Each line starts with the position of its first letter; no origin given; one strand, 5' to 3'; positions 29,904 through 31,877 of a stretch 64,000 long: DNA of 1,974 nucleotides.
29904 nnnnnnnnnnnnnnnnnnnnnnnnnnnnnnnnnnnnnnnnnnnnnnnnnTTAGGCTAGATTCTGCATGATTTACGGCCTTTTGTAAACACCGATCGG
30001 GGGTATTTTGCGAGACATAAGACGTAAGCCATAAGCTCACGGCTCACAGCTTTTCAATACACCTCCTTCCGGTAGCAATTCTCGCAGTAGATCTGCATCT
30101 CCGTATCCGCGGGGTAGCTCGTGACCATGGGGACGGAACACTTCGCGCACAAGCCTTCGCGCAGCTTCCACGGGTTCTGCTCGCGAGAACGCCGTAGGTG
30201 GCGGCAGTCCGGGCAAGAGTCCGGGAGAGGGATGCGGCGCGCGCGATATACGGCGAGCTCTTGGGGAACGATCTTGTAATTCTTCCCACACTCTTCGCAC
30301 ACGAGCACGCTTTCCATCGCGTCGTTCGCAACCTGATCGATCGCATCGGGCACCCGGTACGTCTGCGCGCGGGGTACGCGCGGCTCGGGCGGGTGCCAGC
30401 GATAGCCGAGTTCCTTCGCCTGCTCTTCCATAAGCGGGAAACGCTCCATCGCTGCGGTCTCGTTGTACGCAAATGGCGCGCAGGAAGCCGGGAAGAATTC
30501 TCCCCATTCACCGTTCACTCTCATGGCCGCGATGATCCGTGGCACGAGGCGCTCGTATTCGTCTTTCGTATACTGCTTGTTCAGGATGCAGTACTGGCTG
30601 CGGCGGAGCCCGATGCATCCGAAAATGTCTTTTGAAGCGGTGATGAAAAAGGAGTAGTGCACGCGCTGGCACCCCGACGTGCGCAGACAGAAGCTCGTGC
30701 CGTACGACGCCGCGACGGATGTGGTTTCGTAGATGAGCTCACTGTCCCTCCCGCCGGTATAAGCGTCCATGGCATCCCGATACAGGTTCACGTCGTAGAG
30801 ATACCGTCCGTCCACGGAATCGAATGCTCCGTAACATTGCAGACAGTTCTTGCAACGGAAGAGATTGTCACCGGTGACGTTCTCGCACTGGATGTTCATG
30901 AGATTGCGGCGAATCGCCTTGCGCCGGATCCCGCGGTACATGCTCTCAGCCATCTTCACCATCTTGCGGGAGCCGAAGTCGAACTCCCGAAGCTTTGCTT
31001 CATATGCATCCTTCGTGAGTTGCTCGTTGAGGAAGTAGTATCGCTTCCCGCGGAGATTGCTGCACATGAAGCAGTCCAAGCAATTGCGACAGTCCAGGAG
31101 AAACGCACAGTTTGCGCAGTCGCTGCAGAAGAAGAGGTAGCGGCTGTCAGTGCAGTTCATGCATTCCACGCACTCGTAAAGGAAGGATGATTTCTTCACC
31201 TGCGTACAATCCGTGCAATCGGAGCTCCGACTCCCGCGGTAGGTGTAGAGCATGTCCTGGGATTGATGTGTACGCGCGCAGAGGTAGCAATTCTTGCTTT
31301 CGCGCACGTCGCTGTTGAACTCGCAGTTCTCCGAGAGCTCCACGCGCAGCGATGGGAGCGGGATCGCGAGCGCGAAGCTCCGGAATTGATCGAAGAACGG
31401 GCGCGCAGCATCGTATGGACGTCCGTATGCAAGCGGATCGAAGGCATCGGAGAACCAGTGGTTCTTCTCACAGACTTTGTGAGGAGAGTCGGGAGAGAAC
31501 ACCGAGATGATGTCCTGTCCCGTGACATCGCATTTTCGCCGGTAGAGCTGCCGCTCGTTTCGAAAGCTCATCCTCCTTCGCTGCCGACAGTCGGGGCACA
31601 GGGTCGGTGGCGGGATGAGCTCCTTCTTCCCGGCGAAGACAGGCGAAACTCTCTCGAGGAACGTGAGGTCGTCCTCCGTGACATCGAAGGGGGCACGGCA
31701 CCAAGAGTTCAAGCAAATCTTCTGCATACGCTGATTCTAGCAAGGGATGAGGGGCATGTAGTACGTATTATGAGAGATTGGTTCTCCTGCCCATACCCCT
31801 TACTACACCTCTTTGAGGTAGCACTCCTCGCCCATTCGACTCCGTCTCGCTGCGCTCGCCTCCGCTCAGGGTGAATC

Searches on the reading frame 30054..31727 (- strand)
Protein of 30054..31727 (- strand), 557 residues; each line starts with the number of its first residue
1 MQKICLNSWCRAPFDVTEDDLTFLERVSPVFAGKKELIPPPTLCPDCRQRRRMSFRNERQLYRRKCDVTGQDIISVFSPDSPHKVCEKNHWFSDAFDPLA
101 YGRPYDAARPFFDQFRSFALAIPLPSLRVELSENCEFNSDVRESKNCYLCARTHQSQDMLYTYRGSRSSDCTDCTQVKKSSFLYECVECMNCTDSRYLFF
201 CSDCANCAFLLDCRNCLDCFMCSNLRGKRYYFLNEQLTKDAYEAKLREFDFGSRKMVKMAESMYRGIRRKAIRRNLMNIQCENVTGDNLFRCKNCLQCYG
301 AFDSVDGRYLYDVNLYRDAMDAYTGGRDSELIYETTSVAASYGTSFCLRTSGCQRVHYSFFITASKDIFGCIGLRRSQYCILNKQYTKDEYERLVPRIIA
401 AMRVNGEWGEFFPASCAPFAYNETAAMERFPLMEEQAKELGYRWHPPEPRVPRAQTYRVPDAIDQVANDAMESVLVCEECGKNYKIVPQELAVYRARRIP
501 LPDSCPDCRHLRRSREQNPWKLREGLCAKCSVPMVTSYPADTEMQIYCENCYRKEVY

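Call 5: search_protein_families(library=pfam, proteins=[window:30054-31727:-], max_evalue=1)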
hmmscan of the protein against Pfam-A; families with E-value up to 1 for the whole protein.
window:30054-31727:- (557 aa): 4 families
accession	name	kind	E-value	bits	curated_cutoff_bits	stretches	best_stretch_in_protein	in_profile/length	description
PF25214.1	HVO_B0008_N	-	0.0081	16.4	27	1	44-73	4-34/38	HVO_B0008 N-terminal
PF00412.28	LIM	-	0.039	14.7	22.9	1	526-554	28-56/58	LIM domain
PF03966.22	Trm112p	-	0.26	11.7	22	0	468-486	19-37/40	Trm112p-like protein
PF13451.12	zf_Tbcl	-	0.31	11.5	24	1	474-516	4-47/48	Probable treble clef domain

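Call 6: search_protein_families(library=ncbifam, proteins=[window:30054-31727:-], max_evalue=1)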
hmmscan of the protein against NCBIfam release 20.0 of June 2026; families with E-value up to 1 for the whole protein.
window:30054-31727:- (557 aa): 0 families

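Call 32: search_protein_representatives(alignment_id=A1)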
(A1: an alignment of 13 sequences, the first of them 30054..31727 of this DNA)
Query: 13 sequences, 560 profile positions. Proteins with E-value up to 0.001 (for the whole library): 5795; up to 1e-10: 4090; up to 1e-30: 2455. The best 150 are listed.
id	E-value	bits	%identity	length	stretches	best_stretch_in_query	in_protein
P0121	1.3e-234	796.7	-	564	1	1-560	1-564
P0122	5.3e-227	771.6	-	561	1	1-560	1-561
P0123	2.6e-225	766.0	-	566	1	1-560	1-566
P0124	1.3e-222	757.1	-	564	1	1-560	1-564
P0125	7.4e-221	751.3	-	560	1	3-560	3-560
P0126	1.1e-218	744.2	-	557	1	1-560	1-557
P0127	1.2e-218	744.1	-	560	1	1-560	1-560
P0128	1.0e-217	740.9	-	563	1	1-560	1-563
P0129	1.2e-217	740.7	-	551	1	1-560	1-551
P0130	2.4e-217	739.7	-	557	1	3-560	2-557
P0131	4.2e-217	738.9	-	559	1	1-560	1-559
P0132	2.4e-216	736.4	-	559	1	1-560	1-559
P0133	7.1e-215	731.6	-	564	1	3-560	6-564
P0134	2.3e-212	723.3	-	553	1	2-560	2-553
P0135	2.7e-211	719.7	-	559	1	1-560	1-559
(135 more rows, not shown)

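Call 44: find_related_loci(query=A1, collection=genome_contigs, flank=10000)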
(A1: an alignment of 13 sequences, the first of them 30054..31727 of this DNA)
Query A1 (557 aa) in genome_contigs; peptide patterns used: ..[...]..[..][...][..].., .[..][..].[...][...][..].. (x = any residue, [..] = any of these).
600 stretches matched a pattern (row limit reached: there are more); 598 encode a relative of the query (tblastn E <= 1e-3); the best 80 are kept; 76 distinct loci.
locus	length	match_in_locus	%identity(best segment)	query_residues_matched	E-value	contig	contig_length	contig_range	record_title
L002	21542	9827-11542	44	10-557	2e-156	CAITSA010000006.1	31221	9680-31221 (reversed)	uncultured bacterium isolate AlinenLipids_bin-4835 genome assembly, contig: bin-4835:06/31, whole genome shotgun sequenc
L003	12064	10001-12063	43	1-557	2e-146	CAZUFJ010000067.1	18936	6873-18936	MAG TPA_asm: uncultured Candidatus Peribacteria bacterium isolate binchicken_co203_502 genome assembly, contig: k141_432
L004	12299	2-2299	42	1-557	4e-145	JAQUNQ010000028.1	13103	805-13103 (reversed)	MAG: Candidatus Peribacteraceae bacterium isolate STD1_181 NODE_12411_length_13103_cov_3.123690_Sandtown_D1, whole genom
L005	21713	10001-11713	40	10-557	3e-143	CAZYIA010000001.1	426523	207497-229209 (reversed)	MAG TPA_asm: uncultured Candidatus Saccharibacteria bacterium isolate SRP263991_co5_231 genome assembly, contig: NODE_11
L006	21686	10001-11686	41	1-557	1e-142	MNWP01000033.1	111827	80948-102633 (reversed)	MAG: Candidatus Peregrinibacteria bacterium CG1_02_54_53 cg1_0.2_scaffold_200_c, whole genome shotgun sequence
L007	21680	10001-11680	42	1-557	6e-143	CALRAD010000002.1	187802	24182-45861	MAG: Candidatus Peribacteria bacterium isolate MaH-04nov19-275 genome assembly, contig: MaH-04nov19-C52, whole genome sh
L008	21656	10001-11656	41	10-557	1e-141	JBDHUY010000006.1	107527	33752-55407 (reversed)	MAG: Candidatus Gracilibacteria bacterium isolate AS-MICRO-OLR.153 NODE_451_length_107527_cov_12.834721, whole genome sh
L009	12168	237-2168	43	1-557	7e-140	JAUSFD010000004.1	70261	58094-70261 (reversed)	MAG: Candidatus Peregrinibacteria bacterium isolate E14_maxbin.275 E14_k141_15099, whole genome shotgun sequence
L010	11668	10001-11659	43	10-557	2e-139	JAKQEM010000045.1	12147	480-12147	MAG: bacterium isolate USDE_maxbin.105 k141_1585884, whole genome shotgun sequence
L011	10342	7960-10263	39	1-557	1e-137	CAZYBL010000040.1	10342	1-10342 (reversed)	MAG TPA_asm: uncultured Candidatus Peribacteria bacterium isolate SRP077602_co2_120 genome assembly, contig: NODE_9753_l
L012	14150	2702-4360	40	1-552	4e-137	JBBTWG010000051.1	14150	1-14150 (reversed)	MAG: Patescibacteria group bacterium isolate H41-bin255_1 H41_bin255_1_000000000051, whole genome shotgun sequence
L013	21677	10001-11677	41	1-557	1e-136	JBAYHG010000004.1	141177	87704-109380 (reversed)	MAG: Candidatus Peribacteraceae bacterium isolate SO_2016_GW1_144 scaffold00264_OW334_2016, whole genome shotgun sequenc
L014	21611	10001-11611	42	14-556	3e-136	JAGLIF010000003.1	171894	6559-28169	MAG: Candidatus Gracilibacteria bacterium isolate RS_2_30 ROV157_2.bin.30.fa_3, whole genome shotgun sequence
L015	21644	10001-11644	42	10-552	2e-135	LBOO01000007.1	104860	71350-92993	MAG: Candidatus Peregrinibacteria bacterium GW2011_GWA2_33_10 UR27_C0007, whole genome shotgun sequence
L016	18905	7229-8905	41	5-557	1e-135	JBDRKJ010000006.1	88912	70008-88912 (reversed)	MAG: Candidatus Peregrinibacteria bacterium isolate MEGAHIT-group-1.70 k141_11756338, whole genome shotgun sequence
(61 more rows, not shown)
